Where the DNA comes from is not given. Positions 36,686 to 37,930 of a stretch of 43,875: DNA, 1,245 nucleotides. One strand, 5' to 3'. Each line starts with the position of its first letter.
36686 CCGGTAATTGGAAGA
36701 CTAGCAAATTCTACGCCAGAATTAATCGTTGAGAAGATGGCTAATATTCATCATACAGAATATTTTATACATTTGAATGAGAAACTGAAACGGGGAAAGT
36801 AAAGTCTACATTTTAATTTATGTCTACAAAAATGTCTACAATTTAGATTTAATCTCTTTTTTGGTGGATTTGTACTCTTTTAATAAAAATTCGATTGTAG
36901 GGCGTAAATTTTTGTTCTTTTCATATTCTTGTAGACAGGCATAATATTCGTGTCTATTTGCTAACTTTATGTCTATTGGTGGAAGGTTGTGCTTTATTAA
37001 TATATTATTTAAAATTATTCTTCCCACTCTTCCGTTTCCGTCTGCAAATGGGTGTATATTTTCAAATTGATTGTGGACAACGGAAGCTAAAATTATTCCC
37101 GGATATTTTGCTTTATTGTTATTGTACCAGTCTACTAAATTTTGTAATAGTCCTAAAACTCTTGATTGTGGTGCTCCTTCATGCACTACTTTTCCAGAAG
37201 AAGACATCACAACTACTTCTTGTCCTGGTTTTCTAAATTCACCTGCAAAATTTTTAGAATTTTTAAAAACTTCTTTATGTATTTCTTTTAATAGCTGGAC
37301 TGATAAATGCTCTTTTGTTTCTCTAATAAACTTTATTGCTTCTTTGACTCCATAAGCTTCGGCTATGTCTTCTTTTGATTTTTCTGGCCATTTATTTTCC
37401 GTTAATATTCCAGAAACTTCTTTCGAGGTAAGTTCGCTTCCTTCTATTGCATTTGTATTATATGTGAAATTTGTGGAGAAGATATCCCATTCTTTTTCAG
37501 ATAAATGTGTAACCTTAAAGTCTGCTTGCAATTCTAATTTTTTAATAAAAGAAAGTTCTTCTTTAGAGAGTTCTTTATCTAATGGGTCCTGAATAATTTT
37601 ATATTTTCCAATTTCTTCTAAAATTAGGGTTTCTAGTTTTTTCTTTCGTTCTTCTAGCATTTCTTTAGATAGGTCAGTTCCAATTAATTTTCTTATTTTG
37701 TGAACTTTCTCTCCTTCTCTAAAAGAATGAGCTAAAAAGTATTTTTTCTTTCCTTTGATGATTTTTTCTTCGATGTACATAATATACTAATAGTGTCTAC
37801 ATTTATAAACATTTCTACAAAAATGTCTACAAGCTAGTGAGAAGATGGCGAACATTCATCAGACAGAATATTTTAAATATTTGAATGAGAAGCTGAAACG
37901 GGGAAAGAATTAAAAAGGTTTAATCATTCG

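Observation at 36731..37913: Fic gene lies in a ~1.1 kb insert bracketed by two diverged copies of the MutS-like gene's last 23 codons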

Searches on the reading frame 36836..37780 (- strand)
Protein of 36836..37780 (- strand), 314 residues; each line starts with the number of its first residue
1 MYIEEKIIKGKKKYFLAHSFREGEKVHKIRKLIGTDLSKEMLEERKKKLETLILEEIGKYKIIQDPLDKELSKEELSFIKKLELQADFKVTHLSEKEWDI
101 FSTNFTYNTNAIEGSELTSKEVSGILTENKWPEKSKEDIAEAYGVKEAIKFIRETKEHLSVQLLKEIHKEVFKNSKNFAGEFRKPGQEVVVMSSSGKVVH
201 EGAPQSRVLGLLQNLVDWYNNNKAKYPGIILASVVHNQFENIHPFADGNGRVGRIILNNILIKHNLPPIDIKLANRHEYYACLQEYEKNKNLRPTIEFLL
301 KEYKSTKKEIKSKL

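Call 5: search_protein_families(library=pfam, proteins=[window:36836-37780:-], max_evalue=0.01)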
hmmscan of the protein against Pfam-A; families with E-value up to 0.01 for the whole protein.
window:36836-37780:- (314 aa): 1 family
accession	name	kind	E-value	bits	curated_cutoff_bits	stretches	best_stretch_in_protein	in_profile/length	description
PF02661.23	Fic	-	1.9e-19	70.7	24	1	159-261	2-93/93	Fic/DOC family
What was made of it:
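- Checked: It holds one credible gene, a 314-aa Fic protein (36836-37780, minus strand; Pfam PF02661, 70.7 bits against a cut-off of 24; call 5).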

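Call 7: find_encoding_contigs(protein=window:36836-37780:-, flank=10000)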
Protein window:36836-37780:- (314 aa): 4 contigs read that carry it; 3 places shown.
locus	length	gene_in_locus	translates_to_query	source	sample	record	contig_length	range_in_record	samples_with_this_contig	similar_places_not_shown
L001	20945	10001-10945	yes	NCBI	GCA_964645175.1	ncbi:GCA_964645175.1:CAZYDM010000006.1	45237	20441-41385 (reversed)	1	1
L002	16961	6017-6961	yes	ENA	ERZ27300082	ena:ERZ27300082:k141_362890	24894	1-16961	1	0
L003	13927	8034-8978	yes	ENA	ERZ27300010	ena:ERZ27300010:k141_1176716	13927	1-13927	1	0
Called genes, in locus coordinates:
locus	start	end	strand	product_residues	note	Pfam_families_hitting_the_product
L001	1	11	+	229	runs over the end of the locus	-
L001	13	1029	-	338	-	-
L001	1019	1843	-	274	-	-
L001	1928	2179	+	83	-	-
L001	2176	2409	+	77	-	-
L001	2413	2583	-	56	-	-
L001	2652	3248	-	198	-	-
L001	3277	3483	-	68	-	-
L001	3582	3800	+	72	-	PF11127:YgaP-like_TM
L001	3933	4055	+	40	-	-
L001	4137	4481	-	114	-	-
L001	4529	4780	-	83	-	-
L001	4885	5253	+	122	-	-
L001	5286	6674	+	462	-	PF00753:Lactamase_B, PF23023:Anti-Pycsar_Apyc1 (weak), PF16661:Lactamase_B_6, PF10996:Beta-Casp, PF07521:RMMBL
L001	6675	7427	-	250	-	-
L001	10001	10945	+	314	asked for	PF02661:Fic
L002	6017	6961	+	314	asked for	PF02661:Fic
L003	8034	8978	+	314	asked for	PF02661:Fic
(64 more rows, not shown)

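Call 15: find_homologous_proteins(query=window:36836-37780:-)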
Query window:36836-37780:- (314 aa): 3317 proteins with E <= 0.001 among 7580 candidates; the best 120 are listed.
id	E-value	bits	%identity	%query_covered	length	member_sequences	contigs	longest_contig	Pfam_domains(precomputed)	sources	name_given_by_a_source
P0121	8.8e-186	634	92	100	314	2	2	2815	PF02661.24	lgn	-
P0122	2.1e-183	627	90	100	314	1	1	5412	PF02661.24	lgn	-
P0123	6.2e-151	520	95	79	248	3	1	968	PF02661.24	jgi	jgi:Fic family protein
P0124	5.4e-150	517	75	99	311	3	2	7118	PF02661.24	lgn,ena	-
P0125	1.1e-149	516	74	99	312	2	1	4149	PF02661.24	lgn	-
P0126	4.7e-149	514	74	96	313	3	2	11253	PF02661.24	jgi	jgi:Fic family protein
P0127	5.9e-149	513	75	99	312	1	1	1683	PF02661.24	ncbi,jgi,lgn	jgi:Fic family protein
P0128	8.7e-149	513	73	99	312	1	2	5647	PF02661.24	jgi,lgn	-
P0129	1.1e-148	512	76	99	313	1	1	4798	PF02661.24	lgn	-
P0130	1.0e-147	509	75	96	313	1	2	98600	PF02661.24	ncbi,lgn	ncbi:MAG: Fic family protein [Nanoarchaeota archaeon]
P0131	2.7e-147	508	100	76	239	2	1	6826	PF02661.24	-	-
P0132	8.7e-147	506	72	99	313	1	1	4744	PF02661.24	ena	-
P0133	3.4e-146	504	74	99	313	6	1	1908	PF02661.24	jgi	-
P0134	2.7e-144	498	74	99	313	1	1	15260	PF02661.24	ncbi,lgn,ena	-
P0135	7.5e-144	497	96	78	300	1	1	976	-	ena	-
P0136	9.0e-144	496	74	99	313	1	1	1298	PF02661.24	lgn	-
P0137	3.1e-143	495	74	99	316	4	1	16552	PF02661.24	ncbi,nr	ncbi:MAG: Fic family protein [Nanoarchaeota archaeon]|nr:Fic family protein [Nanoarchaeota archaeon]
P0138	2.4e-142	492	71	99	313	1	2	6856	PF02661.24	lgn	-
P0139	1.0e-141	490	72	99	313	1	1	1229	PF02661.24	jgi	jgi:Fic family protein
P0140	7.1e-141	487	73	99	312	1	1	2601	PF02661.24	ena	-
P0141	1.5e-140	486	73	99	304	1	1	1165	PF02661.24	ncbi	-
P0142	2.2e-140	485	73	99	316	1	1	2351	PF02661.24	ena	-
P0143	3.6e-140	485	71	99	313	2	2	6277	PF02661.24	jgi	-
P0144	1.6e-139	482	72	98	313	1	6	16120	PF02661.24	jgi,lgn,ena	-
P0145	1.9e-139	482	73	98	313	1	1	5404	PF02661.24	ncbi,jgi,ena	-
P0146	2.3e-139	482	71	99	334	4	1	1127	PF02661.24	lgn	-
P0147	2.6e-139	482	70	99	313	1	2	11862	PF02661.24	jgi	jgi:Fic family protein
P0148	3.1e-139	482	72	98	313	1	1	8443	PF02661.24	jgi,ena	-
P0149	3.8e-139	481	71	98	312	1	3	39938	PF02661.24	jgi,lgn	-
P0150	5.5e-139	481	71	99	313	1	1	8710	PF02661.24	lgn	-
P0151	5.6e-139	481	72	98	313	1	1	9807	PF02661.24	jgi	-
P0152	7.8e-139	480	72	99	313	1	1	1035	PF02661.24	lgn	-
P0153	1.8e-138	479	71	99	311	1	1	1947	PF02661.24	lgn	-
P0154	2.3e-138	479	71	99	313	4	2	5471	PF02661.24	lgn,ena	-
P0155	4.3e-138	478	70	99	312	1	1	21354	PF02661.24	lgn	-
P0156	6.4e-138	477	69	99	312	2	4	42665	PF02661.24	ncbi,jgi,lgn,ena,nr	ncbi:Fic family protein [archaeon]|jgi:Fic family protein|nr:Fic family protein [archaeon]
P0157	2.1e-137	475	70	99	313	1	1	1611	PF02661.24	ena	-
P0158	4.4e-137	474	72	98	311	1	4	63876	PF02661.24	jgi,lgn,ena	jgi:Fic family protein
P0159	8.4e-137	474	71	98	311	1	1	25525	PF02661.24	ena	-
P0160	8.8e-137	473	72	98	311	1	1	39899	PF02661.24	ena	-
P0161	1.1e-136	473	69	99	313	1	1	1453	PF02661.24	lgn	-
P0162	1.1e-136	473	68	99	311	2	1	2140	PF02661.24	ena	-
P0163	2.5e-136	472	68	99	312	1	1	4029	PF02661.24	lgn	-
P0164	3.1e-136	472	69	99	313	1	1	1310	PF02661.24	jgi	-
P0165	3.7e-136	471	70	99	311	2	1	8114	PF02661.24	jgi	jgi:Fic family protein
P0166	3.8e-136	471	67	99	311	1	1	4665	PF02661.24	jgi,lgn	jgi:Fic family protein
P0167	4.5e-136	471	71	99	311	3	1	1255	PF02661.24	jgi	-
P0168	1.8e-135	469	68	98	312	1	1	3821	PF02661.24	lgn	-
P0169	5.0e-135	468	69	99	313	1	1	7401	PF02661.24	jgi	jgi:Fic family protein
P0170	5.1e-135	468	70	99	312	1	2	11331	PF02661.24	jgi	-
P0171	7.5e-135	467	70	99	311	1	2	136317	PF02661.24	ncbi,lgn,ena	-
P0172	8.4e-135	467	69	99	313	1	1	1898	PF02661.24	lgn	-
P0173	2.5e-134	465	67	99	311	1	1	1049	PF02661.24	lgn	-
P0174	2.7e-134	465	68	99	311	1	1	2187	PF02661.24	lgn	-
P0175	2.9e-134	465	69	99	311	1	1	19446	PF02661.24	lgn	-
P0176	3.1e-134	465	68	99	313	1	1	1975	PF02661.24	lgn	-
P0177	4.1e-134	465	70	99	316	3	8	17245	PF02661.24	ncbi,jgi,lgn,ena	-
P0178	7.8e-134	464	68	99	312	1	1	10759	PF02661.24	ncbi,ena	-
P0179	8.3e-134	464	68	99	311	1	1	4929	PF02661.24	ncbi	-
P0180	1.7e-133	463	67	99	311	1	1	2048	PF02661.24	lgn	-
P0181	1.9e-133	462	67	99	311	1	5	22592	PF02661.24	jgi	jgi:Fic family protein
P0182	2.6e-133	462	69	99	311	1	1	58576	PF02661.24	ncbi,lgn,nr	ncbi:MAG: Fic family protein [Nanoarchaeota archaeon]|nr:Fic family protein [Nanoarchaeota archaeon]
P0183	2.9e-133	462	68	100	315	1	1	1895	PF02661.24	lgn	-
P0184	3.5e-133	462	66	99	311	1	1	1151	PF02661.24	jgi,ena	-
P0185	4.5e-133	461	69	99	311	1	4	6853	PF02661.24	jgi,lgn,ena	jgi:Fic family protein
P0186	4.8e-133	461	67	99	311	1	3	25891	PF02661.24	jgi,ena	-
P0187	4.9e-133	461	66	99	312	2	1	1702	PF02661.24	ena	-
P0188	5.3e-133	461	68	98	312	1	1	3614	PF02661.24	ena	-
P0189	5.4e-133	461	69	99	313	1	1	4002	PF02661.24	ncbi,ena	-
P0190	7.2e-133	461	69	99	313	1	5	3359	PF02661.24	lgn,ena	-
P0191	8.8e-133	460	65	99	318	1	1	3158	PF02661.24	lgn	-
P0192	1.4e-132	460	67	99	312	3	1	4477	PF02661.24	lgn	-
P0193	1.9e-132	459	67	99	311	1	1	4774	PF02661.24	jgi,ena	-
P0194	2.2e-132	459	68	98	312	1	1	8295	PF02661.24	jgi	-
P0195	2.3e-132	459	67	99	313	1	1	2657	PF02661.24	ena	-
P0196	3.0e-132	459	67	99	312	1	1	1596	PF02661.24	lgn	-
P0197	3.1e-132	459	67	98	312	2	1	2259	PF02661.24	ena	-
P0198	3.1e-132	458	68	99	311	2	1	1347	PF02661.24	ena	-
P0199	3.3e-132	458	69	99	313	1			PF02661.24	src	-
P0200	3.4e-132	458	65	99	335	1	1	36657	PF02661.24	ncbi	-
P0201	4.0e-132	458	67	99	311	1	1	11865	PF02661.24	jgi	jgi:Fic family protein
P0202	4.8e-132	458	66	99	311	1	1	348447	PF02661.24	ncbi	-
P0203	7.7e-132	457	68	98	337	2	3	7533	PF02661.24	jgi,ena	-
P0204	9.2e-132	457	68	99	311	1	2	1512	PF02661.24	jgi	jgi:Fic family protein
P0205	9.9e-132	457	67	99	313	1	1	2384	PF02661.24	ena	-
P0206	1.5e-131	456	68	99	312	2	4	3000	PF02661.24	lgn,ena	-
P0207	1.6e-131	456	66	97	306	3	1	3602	PF02661.24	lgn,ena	-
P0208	1.7e-131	456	67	99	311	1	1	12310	PF02661.24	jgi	-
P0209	2.2e-131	456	69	99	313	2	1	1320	PF02661.24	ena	-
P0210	2.2e-131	456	67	98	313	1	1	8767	PF02661.24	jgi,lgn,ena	-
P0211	2.3e-131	456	67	99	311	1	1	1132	PF02661.24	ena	-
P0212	2.8e-131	455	68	99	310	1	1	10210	PF02661.24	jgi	jgi:Fic family protein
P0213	3.0e-131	455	67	99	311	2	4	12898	PF02661.24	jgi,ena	-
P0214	3.3e-131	455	65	99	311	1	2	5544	PF02661.24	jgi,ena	-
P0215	3.7e-131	455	67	99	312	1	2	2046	PF02661.24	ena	-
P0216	4.9e-131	455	66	99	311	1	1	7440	PF02661.24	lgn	-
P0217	5.8e-131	454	64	99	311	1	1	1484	PF02661.24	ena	-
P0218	6.3e-131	454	66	99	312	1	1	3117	PF02661.24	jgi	-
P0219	6.9e-131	454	66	99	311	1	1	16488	PF02661.24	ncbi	-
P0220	9.2e-131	454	65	99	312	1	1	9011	PF02661.24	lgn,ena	-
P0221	1.0e-130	454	66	99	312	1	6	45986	PF02661.24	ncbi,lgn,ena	ncbi:MAG: Fic family protein [Nanoarchaeota archaeon]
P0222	1.4e-130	453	69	99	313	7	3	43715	PF02661.24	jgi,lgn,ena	-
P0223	1.5e-130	453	67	99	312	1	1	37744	PF02661.24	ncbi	ncbi:MAG: Fic family protein [Nanoarchaeota archaeon]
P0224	1.6e-130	453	66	99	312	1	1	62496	PF02661.24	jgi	jgi:Fic family protein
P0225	1.7e-130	453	66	99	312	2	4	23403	PF02661.24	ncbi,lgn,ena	ncbi:MAG: Fic family protein [Nanoarchaeota archaeon]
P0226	1.7e-130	453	65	99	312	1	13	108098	PF02661.24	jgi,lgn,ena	-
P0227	1.9e-130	453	65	99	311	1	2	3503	PF02661.24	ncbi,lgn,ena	-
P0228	2.2e-130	452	65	99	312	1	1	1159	PF02661.24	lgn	-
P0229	2.2e-130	452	66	99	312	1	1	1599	PF02661.24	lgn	-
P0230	2.3e-130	452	65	99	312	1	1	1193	PF02661.24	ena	-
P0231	2.4e-130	452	67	99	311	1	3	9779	PF02661.24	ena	-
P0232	2.6e-130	452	66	98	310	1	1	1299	PF02661.24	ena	-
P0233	2.7e-130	452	65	99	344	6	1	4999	PF02661.24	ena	-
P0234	2.7e-130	452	64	99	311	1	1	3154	PF02661.24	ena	-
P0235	3.0e-130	452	68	99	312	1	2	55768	PF02661.24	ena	-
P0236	3.2e-130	452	66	99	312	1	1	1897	PF02661.24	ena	-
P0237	3.8e-130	452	67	99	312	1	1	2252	PF02661.24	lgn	-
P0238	3.9e-130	452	65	99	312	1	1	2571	PF02661.24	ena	-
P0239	4.6e-130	451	67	98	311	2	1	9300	PF02661.24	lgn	-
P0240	4.9e-130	451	66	98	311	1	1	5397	PF02661.24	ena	-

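Call 18: find_encoding_contigs(protein=P0121, flank=4000, max_places=4)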
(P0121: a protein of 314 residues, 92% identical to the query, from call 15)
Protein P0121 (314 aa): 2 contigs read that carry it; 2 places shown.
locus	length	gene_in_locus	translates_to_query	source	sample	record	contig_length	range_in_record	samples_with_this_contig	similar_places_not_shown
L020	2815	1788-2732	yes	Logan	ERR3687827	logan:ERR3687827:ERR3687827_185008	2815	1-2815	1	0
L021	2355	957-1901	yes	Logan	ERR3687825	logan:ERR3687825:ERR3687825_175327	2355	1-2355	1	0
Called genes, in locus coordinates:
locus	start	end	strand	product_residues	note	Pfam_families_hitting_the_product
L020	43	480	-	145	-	-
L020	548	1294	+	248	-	PF01978:TrmB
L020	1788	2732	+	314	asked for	PF02661:Fic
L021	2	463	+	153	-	?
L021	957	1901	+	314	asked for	PF02661:Fic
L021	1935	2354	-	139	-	?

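Call 19: find_encoding_contigs(protein=P0122, flank=4000, max_places=4)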
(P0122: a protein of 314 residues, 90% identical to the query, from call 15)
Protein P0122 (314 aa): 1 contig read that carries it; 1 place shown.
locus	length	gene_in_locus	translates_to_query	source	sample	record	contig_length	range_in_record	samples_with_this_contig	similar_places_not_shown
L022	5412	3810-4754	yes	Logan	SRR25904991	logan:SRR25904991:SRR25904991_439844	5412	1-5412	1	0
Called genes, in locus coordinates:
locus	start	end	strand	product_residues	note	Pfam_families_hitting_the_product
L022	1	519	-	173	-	?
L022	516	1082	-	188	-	PF01025:GrpE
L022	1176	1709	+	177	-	PF00226:DnaJ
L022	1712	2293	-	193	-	PF01914:MarC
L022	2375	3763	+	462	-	PF00753:Lactamase_B, PF23023:Anti-Pycsar_Apyc1 (faint), PF16661:Lactamase_B_6, PF10996:Beta-Casp, PF07521:RMMBL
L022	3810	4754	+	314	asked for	PF02661:Fic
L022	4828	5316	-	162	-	PF23477:zf_Tbcl_2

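Call 20: find_encoding_contigs(protein=P0130, flank=4000, max_places=4)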
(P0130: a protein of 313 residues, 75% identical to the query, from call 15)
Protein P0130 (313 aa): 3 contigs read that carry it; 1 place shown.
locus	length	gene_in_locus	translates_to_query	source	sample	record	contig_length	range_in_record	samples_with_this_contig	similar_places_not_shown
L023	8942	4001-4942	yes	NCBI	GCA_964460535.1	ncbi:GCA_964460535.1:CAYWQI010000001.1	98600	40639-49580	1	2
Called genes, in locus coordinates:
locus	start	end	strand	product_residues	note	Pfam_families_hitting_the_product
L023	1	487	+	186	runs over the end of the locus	-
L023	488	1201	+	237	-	PF11848:DUF3368 (faint)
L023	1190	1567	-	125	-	-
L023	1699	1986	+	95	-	PF01817:CM_2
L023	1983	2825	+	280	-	PF00800:PDT, PF01842:ACT (weak)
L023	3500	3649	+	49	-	-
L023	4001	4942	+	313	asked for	PF02661:Fic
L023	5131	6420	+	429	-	PF04851:ResIII, PF00270:DEAD, PF00271:Helicase_C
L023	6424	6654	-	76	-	-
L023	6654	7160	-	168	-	-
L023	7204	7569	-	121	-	-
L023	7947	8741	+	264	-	PF00990:GGDEF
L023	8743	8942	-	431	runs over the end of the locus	PF02403:Seryl_tRNA_N, PF00587:tRNA-synt_2b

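Call 29: find_encoding_contigs(protein=P0226, flank=3000, max_places=10)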
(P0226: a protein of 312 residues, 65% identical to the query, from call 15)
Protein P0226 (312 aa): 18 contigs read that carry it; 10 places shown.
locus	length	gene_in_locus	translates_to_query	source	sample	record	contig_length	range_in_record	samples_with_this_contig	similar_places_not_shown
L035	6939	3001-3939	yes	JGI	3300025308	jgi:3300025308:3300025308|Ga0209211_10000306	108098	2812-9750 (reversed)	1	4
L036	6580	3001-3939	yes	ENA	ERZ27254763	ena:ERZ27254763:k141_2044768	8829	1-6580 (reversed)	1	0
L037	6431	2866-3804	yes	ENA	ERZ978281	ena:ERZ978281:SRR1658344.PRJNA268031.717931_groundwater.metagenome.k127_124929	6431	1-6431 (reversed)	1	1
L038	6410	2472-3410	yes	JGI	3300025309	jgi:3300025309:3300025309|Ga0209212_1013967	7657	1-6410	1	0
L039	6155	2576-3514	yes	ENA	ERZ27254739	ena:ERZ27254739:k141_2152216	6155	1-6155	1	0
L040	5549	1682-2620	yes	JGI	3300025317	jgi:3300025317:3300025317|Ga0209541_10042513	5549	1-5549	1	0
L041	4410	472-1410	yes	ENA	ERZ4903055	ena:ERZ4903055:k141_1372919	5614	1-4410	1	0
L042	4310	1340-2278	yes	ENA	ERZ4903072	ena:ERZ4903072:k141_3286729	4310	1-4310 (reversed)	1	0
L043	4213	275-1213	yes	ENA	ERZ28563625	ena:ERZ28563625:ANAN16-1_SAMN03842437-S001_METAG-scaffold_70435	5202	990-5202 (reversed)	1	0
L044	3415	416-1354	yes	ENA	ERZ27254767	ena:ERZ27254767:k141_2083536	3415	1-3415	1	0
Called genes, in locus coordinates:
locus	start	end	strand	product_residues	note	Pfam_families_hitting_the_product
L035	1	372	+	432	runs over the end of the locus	-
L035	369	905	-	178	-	PF27325:MJ0538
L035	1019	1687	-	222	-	-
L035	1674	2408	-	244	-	PF00565:SNase, PF00932:LTD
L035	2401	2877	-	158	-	PF04073:tRNA_edit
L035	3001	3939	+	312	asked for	PF02661:Fic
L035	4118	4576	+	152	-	PF14437:MafB19-deam, PF00383:dCMP_cyt_deam_1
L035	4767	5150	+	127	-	-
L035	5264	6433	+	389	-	PF00106:adh_short (weak), PF01370:Epimerase, PF03435:Sacchrp_dh_NADP, PF05368:NmrA (weak), PF13460:NAD_binding_10, PF16363:GDP_Man_Dehyd, PF16653:Sacchrp_dh_C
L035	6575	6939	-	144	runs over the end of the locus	-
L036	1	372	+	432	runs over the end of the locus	-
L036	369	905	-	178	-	PF27325:MJ0538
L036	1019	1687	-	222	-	-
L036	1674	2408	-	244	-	PF00565:SNase, PF00932:LTD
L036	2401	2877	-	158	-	PF04073:tRNA_edit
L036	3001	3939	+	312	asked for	PF02661:Fic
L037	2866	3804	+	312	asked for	PF02661:Fic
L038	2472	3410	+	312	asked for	PF02661:Fic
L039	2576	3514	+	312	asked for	PF02661:Fic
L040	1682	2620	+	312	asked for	PF02661:Fic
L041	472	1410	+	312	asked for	PF02661:Fic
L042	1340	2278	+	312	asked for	PF02661:Fic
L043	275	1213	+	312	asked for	PF02661:Fic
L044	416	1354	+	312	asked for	PF02661:Fic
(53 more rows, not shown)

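Call 30: find_encoding_contigs(protein=P0177, flank=3000, max_places=10)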
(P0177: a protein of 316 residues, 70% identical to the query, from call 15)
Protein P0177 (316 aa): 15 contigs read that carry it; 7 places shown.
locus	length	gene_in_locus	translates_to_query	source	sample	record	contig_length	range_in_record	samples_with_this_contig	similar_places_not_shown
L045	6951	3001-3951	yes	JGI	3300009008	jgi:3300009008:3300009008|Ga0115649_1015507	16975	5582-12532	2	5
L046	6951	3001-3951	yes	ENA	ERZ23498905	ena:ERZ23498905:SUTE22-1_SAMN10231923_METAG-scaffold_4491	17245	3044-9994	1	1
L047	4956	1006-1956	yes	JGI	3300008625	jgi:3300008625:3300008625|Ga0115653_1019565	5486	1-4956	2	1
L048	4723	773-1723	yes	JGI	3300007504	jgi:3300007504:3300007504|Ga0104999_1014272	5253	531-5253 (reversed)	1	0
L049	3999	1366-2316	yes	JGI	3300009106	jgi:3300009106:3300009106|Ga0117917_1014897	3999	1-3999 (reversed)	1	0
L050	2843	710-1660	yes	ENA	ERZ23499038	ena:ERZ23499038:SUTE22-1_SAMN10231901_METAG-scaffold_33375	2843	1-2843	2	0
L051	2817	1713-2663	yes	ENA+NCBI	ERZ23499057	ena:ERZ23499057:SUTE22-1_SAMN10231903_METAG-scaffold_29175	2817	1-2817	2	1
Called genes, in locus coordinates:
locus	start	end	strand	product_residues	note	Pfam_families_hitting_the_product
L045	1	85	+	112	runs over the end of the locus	PF12680:SnoaL_2 (weak)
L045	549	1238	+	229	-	-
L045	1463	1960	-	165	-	-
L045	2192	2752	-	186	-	-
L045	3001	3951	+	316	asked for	PF02661:Fic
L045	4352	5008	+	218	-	PF03848:TehB, PF02353:CMAS, PF05175:MTS, PF13489:Methyltransf_23, PF06325:PrmA, PF13649:Methyltransf_25, PF13847:Methyltransf_31, PF08241:Methyltransf_11, +2 more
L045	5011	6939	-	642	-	PF00270:DEAD, PF04851:ResIII, PF22527:DEXQc_Suv3 (weak), PF00271:Helicase_C (weak), PF08148:DSHCT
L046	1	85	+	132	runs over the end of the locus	-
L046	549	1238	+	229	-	-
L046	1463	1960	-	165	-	-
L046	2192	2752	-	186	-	-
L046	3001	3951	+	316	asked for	PF02661:Fic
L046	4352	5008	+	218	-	PF03848:TehB, PF02353:CMAS, PF05175:MTS, PF13489:Methyltransf_23, PF06325:PrmA, PF13649:Methyltransf_25, PF13847:Methyltransf_31, PF08241:Methyltransf_11, +2 more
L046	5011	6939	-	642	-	PF00270:DEAD, PF04851:ResIII, PF22527:DEXQc_Suv3 (weak), PF00271:Helicase_C (weak), PF08148:DSHCT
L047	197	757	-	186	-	-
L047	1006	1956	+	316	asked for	PF02661:Fic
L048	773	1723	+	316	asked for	PF02661:Fic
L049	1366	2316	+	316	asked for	PF02661:Fic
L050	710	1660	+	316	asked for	PF02661:Fic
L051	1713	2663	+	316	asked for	PF02661:Fic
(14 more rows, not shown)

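Call 31: find_encoding_contigs(protein=P0126, flank=3000, max_places=6)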
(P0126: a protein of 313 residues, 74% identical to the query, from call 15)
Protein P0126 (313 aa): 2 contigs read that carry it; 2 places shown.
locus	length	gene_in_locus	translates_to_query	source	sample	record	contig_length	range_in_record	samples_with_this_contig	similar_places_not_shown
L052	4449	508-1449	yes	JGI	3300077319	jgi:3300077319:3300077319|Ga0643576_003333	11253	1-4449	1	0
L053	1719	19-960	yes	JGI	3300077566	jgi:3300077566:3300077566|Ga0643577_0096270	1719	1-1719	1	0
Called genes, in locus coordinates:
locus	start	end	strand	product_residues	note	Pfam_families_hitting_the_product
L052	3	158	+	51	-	?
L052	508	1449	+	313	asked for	PF02661:Fic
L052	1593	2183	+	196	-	PF02545:Maf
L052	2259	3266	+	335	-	PF02661:Fic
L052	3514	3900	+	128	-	-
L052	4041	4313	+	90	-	PF03891:DUF333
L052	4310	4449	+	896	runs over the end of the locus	PF03891:DUF333 (weak), PF00112:Peptidase_C1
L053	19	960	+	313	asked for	PF02661:Fic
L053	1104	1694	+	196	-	PF02545:Maf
